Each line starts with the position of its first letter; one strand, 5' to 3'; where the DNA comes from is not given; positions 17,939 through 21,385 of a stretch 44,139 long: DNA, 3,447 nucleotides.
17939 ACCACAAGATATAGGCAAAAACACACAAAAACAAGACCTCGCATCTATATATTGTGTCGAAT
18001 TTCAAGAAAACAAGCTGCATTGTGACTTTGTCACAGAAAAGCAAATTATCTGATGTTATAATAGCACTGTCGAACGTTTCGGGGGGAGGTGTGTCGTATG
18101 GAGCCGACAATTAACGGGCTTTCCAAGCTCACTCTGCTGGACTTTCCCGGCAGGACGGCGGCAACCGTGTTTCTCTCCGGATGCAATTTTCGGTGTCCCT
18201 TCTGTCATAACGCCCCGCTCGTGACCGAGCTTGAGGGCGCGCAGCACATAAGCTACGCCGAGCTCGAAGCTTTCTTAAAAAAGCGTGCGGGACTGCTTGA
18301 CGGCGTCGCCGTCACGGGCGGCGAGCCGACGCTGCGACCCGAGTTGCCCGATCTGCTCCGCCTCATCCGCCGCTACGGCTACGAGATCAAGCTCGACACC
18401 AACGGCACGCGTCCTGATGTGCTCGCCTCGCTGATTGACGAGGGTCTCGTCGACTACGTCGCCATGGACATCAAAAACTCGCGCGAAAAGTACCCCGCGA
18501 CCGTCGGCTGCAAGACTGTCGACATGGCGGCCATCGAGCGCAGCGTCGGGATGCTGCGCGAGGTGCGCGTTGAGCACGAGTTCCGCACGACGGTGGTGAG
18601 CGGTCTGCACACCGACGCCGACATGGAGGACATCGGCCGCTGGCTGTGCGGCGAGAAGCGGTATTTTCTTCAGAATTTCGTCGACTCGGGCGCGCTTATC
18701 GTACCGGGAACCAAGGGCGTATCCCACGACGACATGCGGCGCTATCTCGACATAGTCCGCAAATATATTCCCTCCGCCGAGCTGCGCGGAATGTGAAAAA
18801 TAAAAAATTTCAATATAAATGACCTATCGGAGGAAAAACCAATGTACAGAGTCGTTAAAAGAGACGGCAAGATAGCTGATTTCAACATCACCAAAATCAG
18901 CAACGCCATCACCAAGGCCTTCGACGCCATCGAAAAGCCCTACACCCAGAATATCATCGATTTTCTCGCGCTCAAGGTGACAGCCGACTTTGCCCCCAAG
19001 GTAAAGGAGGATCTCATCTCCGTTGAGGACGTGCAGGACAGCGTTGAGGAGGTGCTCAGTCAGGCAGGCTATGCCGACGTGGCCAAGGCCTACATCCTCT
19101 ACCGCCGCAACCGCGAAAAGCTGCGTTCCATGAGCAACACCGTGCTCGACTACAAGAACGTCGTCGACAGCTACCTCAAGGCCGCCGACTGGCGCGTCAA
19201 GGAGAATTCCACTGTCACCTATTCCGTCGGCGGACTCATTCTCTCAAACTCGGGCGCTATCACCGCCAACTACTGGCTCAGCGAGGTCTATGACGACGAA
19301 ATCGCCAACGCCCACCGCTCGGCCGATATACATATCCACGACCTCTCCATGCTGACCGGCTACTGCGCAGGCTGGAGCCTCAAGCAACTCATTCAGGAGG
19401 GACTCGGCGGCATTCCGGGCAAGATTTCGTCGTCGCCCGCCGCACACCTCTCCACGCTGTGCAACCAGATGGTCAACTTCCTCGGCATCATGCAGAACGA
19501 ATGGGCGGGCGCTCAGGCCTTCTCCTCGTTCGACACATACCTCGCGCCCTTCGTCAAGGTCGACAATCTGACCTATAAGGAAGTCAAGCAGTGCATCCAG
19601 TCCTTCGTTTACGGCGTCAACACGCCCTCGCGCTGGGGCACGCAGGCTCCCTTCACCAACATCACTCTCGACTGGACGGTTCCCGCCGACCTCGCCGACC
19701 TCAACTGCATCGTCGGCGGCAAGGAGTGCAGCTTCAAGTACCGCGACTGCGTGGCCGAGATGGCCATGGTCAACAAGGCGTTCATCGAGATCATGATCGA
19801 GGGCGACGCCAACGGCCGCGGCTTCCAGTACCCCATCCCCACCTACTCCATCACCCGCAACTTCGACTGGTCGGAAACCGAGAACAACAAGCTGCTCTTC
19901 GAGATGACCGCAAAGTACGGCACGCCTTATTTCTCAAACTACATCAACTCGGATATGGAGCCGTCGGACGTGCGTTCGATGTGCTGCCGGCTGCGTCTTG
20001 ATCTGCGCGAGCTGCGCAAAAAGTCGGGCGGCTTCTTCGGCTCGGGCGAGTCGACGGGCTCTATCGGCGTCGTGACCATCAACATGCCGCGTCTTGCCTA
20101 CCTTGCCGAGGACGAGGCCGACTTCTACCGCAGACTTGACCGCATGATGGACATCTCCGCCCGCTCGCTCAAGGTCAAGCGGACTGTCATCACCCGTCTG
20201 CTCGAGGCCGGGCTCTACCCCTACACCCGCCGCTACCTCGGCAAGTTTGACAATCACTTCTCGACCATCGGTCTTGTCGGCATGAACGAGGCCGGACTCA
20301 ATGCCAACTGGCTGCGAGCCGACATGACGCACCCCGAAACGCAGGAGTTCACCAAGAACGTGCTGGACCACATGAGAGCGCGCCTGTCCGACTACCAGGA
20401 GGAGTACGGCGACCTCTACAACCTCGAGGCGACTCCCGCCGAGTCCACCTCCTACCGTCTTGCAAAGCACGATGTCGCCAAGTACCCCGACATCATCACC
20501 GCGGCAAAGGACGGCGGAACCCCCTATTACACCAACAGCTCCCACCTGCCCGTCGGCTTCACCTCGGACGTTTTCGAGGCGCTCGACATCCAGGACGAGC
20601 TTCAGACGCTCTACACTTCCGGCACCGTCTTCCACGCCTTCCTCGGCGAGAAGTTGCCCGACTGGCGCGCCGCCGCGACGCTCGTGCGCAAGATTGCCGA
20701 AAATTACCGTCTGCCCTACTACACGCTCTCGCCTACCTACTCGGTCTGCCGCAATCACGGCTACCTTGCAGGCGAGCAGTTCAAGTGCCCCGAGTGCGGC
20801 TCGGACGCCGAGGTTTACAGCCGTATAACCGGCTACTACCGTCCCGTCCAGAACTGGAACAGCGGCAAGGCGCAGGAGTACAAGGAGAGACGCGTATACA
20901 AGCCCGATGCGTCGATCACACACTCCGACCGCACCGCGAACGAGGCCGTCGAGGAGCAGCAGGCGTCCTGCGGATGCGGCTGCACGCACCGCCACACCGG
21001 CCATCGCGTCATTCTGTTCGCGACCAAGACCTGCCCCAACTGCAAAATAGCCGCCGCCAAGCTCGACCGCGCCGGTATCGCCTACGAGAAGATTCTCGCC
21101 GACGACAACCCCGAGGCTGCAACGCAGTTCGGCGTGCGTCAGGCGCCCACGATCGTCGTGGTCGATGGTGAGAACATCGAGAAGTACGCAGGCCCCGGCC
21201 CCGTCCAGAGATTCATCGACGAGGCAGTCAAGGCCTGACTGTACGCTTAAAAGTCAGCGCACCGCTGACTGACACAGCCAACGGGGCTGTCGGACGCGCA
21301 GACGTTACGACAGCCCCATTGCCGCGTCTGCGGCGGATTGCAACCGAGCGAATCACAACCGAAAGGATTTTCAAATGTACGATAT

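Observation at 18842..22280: Class III RNR with an in-frame thioredoxin-fold tail, next to a TrxB homolog that has lost the NADPH motif: candidate self-contained reductant chain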

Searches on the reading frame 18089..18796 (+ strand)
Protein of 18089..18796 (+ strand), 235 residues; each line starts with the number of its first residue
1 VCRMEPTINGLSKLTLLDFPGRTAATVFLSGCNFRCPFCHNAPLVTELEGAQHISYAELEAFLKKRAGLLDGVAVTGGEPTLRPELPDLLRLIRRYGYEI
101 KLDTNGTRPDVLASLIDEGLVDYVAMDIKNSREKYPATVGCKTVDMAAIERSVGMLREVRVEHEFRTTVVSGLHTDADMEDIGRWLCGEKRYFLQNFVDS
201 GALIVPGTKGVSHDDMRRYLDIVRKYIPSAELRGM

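Call 3: search_protein_families(library=pfam, proteins=[window:18089-18796:+], max_evalue=0.01)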
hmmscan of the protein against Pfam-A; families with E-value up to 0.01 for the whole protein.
window:18089-18796:+ (235 aa): 2 families
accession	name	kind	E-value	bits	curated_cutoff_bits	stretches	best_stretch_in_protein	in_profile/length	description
PF04055.27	Radical_SAM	-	1e-21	78.3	29.5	1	28-186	3-166/166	Radical SAM superfamily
PF13353.11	Fer4_12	-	1.6e-07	32.1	22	1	24-96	7-77/137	4Fe-4S single cluster domain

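Call 4: search_protein_families(library=ncbifam, proteins=[window:18089-18796:+], max_evalue=0.01)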
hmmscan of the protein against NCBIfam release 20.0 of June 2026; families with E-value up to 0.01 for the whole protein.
window:18089-18796:+ (235 aa): 47 families (the best 25 are shown)
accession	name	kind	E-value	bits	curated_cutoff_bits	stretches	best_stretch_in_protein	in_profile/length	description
TIGR02495.1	NrdG2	equivalog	2.6e-62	209.6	131.15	1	8-197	2-192/193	anaerobic ribonucleoside-triphosphate reductase activating protein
TIGR02493.1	PFLA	equivalog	1.9e-15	56.9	231.75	1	8-177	2-172/235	pyruvate formate-lyase-activating protein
TIGR04041.1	activase_YjjW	hypoth_equivalog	5.6e-15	55.5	250.2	2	53-197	92-238/276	YjjW family glycine radical enzyme activase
TIGR02666.1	moaA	equivalog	1.9e-12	46.8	284.05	1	31-120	19-115/336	GTP 3',8-cyclase MoaA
TIGR02668.1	moaA_archaeal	equivalog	8.4e-12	44.7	325.25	1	31-125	19-113/303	GTP 3',8-cyclase MoaA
TIGR02494.1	PFLE_PFLC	subfamily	4.6e-11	42.5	174.35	2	72-186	126-239/293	glycyl-radical enzyme activating protein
NF001199.0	PRK00164.2-1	equivalog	1.1e-10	41.2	231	1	31-155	21-148/308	GTP 3',8-cyclase MoaA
TIGR03963.1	rSAM_QueE_Clost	equivalog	8e-10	38.8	260.1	1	21-129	18-123/219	putative 7-carboxy-7-deazaguanine synthase QueE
TIGR03972.1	rSAM_TYW1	equivalog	1.4e-09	37.5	317.95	1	78-176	128-226/297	4-demethylwyosine synthase TYW1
NF038283.1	viperin_w_prok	equivalog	5.1e-09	35.7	180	1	29-187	9-179/281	viperin family antiviral radical SAM protein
TIGR04317.1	W_rSAM_matur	equivalog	6.2e-09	35.4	380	1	31-164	13-144/349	tungsten cofactor oxidoreductase radical SAM maturase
TIGR02491.1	NrdG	equivalog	6.6e-09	35.9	126.1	1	14-98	8-92/154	anaerobic ribonucleoside-triphosphate reductase activating protein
NF045646.2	rSAM_Se_TrsS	equivalog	1.2e-08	34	490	1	31-108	95-172/441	radical SAM (seleno)protein TrsS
NF008356.0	PRK11145.1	equivalog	1.9e-08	33.9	375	1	17-137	16-140/246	pyruvate formate lyase 1-activating protein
TIGR04003.1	rSAM_BssD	equivalog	2.2e-08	33.6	496.45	1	6-42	1-36/314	[benzylsuccinate synthase]-activating enzyme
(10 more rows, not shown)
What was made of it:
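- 18089..18796 (+): nrdG, the radical-SAM activase of the class III RNR (235 aa). TIGR02495 NrdG2 scores 209.6 bits against a cutoff of 131; Pfam Radical_SAM also matches (calls 3, 4).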

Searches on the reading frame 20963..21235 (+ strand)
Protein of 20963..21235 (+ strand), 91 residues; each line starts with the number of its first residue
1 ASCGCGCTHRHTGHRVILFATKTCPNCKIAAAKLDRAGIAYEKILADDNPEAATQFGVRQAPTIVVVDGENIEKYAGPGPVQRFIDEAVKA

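Call 21: find_homologous_proteins(query=window:20963-21235:+, max_evalue=0.001)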
Query seq(91 aa) (91 aa): 2 proteins with E <= 0.001 among 2 candidates.
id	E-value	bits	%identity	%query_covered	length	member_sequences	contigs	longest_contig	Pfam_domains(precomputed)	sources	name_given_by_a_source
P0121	4.9e-19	86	56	78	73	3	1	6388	PF00462.31,PF00085.27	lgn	-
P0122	5.6e-13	67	49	77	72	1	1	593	PF00462.31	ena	-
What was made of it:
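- Tried and rejected: The word-index search with the tail alone returned only two hits (call 21).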

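Call 29: search_protein_representatives(protein=window:20963-21235:+)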
Query: 91 residues. Proteins with E-value up to 0.001 (for the whole library): 718; up to 1e-10: 218; up to 1e-30: 0. The best 150 are listed.
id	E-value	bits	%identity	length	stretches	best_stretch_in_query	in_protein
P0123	8.8e-26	105.9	47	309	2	14-88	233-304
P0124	2.8e-22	94.7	57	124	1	14-87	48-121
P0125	2.6e-21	91.6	53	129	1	11-87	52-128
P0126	8.0e-20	86.8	52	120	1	16-86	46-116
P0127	1.6e-19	85.8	55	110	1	15-91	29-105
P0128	1.7e-19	85.7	51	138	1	4-85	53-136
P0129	5.5e-19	84.1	54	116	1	17-88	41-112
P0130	1.2e-18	83.0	51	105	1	15-87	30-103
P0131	1.4e-18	82.9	57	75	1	17-85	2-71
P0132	3.5e-18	81.6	48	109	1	15-85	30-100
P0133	4.3e-18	81.3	53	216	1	16-90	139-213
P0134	6.8e-18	80.6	47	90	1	12-87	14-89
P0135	7.9e-18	80.4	51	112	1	10-88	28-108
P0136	1.3e-17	79.7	45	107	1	13-87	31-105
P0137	2.2e-17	79.0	48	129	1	15-85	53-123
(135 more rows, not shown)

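Call 40: find_encoding_contigs(protein=P0121, flank=6000, max_places=6)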
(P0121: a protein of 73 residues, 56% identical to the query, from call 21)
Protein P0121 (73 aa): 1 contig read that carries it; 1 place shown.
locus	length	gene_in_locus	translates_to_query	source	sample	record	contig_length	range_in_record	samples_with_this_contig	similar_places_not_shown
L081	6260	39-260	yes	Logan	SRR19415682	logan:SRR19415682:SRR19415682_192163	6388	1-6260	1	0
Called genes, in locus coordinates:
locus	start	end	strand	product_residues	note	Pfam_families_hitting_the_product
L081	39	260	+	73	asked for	PF00085:Thioredoxin (weak), PF00462:Glutaredoxin (weak)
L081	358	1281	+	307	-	PF00890:FAD_binding_2, PF01266:DAO (weak), PF01946:Thi4 (weak), PF03486:HI0933_like (weak), PF07992:Pyr_redox_2, PF12831:FAD_oxidored, PF13450:NAD_binding_8, PF13738:Pyr_redox_3, +1 more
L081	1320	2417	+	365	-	PF01408:GFO_IDH_MocA, PF22725:GFO_IDH_MocA_C3, PF02894:GFO_IDH_MocA_C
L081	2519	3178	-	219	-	PF00657:Lipase_GDSL, PF13472:Lipase_GDSL_2, PF16255:Lipase_GDSL_lke (weak)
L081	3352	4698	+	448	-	PF09587:PGA_cap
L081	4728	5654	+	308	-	PF01256:Carb_kinase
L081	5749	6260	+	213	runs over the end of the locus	?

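Call 67: search_solved_structures(query=A2, max_evalue=0.01, show_alignments=3)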
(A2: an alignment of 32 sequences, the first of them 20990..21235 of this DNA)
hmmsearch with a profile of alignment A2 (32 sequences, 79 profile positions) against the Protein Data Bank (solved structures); distinct sequences matched with E-value up to 0.01: 165 (the best 60 are shown).
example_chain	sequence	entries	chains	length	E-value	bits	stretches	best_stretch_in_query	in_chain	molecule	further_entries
1j08_A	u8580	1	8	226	9.1e-09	38.3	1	4-76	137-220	glutaredoxin-like protein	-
1a8l_A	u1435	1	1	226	2.4e-08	36.9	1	4-76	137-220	PROTEIN DISULFIDE OXIDOREDUCTASE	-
2yn1_A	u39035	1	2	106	5.5e-08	35.7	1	8-75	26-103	LGPCA THIOREDOXIN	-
3die_A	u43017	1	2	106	4.8e-07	32.7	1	8-66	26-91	Thioredoxin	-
4ba7_A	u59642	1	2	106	4.8e-07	32.7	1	12-67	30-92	LBCA THIOREDOXIN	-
2l6c_A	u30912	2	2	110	5.7e-07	32.5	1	3-65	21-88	Thioredoxin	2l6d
2ywm_A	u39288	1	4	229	7.1e-07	32.2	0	5-67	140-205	Glutaredoxin-like protein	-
2o87_A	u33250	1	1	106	7.3e-07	32.2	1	8-66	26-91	Thioredoxin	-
2o85_A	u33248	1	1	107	8.4e-07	32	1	8-66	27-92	Thioredoxin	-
2klx_A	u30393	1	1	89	9.4e-07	31.8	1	3-37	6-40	Glutaredoxin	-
1fo5_A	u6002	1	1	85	1e-06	31.7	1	3-60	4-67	THIOREDOXIN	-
2ayt_A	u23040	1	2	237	1.2e-06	31.4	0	5-67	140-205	glutaredoxin-like protein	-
2o7k_A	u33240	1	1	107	1.4e-06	31.3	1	9-66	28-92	Thioredoxin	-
4hu7_A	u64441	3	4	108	2.3e-06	30.6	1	8-75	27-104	Thioredoxin-1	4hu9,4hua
3ziv_A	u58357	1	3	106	2.6e-06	30.4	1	8-66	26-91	AECA THIOREDOXIN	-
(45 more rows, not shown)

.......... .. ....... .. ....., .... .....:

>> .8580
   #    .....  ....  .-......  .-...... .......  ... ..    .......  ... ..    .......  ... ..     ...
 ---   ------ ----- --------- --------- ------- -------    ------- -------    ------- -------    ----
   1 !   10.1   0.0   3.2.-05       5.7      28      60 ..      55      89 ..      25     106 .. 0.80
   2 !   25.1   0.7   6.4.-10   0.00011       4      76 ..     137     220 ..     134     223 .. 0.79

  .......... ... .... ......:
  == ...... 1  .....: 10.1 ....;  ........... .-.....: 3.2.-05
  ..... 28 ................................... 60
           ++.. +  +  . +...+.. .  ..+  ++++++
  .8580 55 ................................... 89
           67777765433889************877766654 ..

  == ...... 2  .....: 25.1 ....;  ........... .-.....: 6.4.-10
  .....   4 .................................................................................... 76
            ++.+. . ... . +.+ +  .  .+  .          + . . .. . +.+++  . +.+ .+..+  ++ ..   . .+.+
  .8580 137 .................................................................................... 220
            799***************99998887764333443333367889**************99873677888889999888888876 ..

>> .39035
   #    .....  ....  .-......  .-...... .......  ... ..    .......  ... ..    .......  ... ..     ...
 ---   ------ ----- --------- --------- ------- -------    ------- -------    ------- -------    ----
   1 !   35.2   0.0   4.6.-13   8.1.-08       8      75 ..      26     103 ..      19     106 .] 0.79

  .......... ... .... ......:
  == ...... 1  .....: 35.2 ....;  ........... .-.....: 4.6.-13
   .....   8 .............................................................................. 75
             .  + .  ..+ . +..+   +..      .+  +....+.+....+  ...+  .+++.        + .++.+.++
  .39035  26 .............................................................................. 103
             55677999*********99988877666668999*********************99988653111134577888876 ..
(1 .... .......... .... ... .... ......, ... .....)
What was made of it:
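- Closest known: Thermotogae thioredoxin reductase. Same: It is reported to prefer NADH, and its partner is a Grx-like/PDO-type redoxin with a T-P-T-C-P-Y-C-like motif, which resembles the tail here (call 67).
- The tail's best sequence relatives in the PDB are the C-terminal CPYC units of Pyrococcus protein disulfide oxidoreductase / 'glutaredoxin-like protein' (call 67).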

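Call 69: predict_structure(alignment_id=A2)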
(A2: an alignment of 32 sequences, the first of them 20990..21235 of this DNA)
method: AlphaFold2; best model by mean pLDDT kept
length: 82 residues; sequences in the alignment: 32
mean_pLDDT: 94.0   pTM: 0.84
mean pLDDT of the five models: 94.0, 93.9, 93.4, 93.3, 91.6
residues with pLDDT >= 90: 73; 70-90: 5; 50-70: 2; < 50: 2
segments of 3 or more residues with pLDDT < 50: none
pLDDT, mean of each block of 10 residues (from residue 1): 79 97 97 97 96 96 96 96 82
secondary structure, 60 per line:
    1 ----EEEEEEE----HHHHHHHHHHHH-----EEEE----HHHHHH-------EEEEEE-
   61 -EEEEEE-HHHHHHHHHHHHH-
elements in order: E5-11 H16-27 E33-36 H41-46 E54-59 E62-67 H69-81
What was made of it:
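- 21002..21235 (+): Thioredoxin-fold redoxin domain (residues 721-798) with the CPNC dithiol (21032-21043) and cis-Pro loop Q-A-P769. The AF2 model has pLDDT 94 with beta-alpha-beta-alpha-beta-beta-alpha topology (call 69).
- On Thioredoxin-fold superfamily: The AF2 model has pLDDT 94 with the expected topology (call 69).
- Checked: The tail folds confidently on its own (pLDDT 94, call 69).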

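Call 72: fold_search(model_id=the predicted structure, library=pdb)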
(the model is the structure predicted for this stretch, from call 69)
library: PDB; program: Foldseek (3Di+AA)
matches with E <= 10: 1589; with E <= 0.001: 226
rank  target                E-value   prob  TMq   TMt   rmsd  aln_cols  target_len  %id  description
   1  6ckp                  3.5e-05  1.00  0.78  0.56   3.2        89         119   30  Crystal structure of a thioredoxin domain 2 from Brucella melitensis at 1.15 Angstrom resolution (released 2018-04-04)
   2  5hr3_A                3.7e-05  1.00  0.74  0.58   3.5        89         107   26  Crystal structure of thioredoxin N106A mutant (released 2017-02-22)
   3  3hxs_A                3.7e-05  1.00  0.67  0.49   3.6        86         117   27  Crystal Structure of Bacteroides fragilis TrxP (released 2010-01-12)
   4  6zmu_A                4.2e-05  1.00  0.75  0.59   2.9        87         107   21  Crystal structure of the germline-specific thioredoxin protein Deadhead (Thioredoxin-1) from Drospohila melanogaster,  (released 2020-10-21)
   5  6h1y_A                4.2e-05  1.00  0.72  0.56   3.1        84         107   23  CRYSTAL STRUCTURE OF A CHIMERIC VARIANT OF THIOREDOXIN FROM ESCHERICHIA COLI (released 2019-02-06)
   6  8s2n_C                4.8e-05  1.00  0.73  0.57   3.1        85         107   24  Xenorhabdus bovienii Rhs toxin TreTu complex with TrxA and TriTu immunity protein (released 2024-12-04)
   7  4o32_A                4.8e-05  1.00  0.69  0.64   3.5        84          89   20  Structure of a malarial protein (released 2014-12-24)
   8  1v98_A                5.5e-05  1.00  0.71  0.64   3.6        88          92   19  Crystal Structure Analysis of Thioredoxin from Thermus thermophilus (released 2005-02-01)
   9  1fb0_B                6.2e-05  1.00  0.72  0.58   2.9        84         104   24  CRYSTAL STRUCTURE OF THIOREDOXIN M FROM SPINACH CHLOROPLAST (REDUCED FORM) (released 2000-09-20)
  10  2trx_A                6.2e-05  1.00  0.73  0.57   3.4        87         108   23  CRYSTAL STRUCTURE OF THIOREDOXIN FROM ESCHERICHIA COLI AT 1.68 ANGSTROMS RESOLUTION (released 1991-10-15)
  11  3hyp_B                6.2e-05  1.00  0.67  0.49   3.7        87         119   26  Crystal structure of Bacteroides fragilis TrxP_S105G mutant (released 2010-01-12)
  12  6z7o                  7.1e-05  1.00  0.79  0.61   2.0        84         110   27  Crystal structure of Thioredoxin T from Drosophila melanogaster (released 2020-10-21)
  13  1v98_B                7.1e-05  1.00  0.74  0.69   3.3        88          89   17  Crystal Structure Analysis of Thioredoxin from Thermus thermophilus (released 2005-02-01)
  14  6gn9                  7.1e-05  1.00  0.72  0.59   3.0        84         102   23  Crystal structure of a thioredoxin from Clostridium acetobutylicum at 1.75 A resolution (released 2018-12-12)
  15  2o8v_B                8.0e-05  1.00  0.73  0.57   3.4        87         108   22  PAPS reductase in a covalent complex with thioredoxin C35A (released 2007-03-27)
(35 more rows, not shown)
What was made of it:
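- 21002..21235 (+): Foldseek gives thioredoxins at TM 0.7-0.79 (call 72).
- On Thioredoxin-fold superfamily: Foldseek places thioredoxins on top, with TM 0.7-0.79 and probability 1.0 (call 72).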
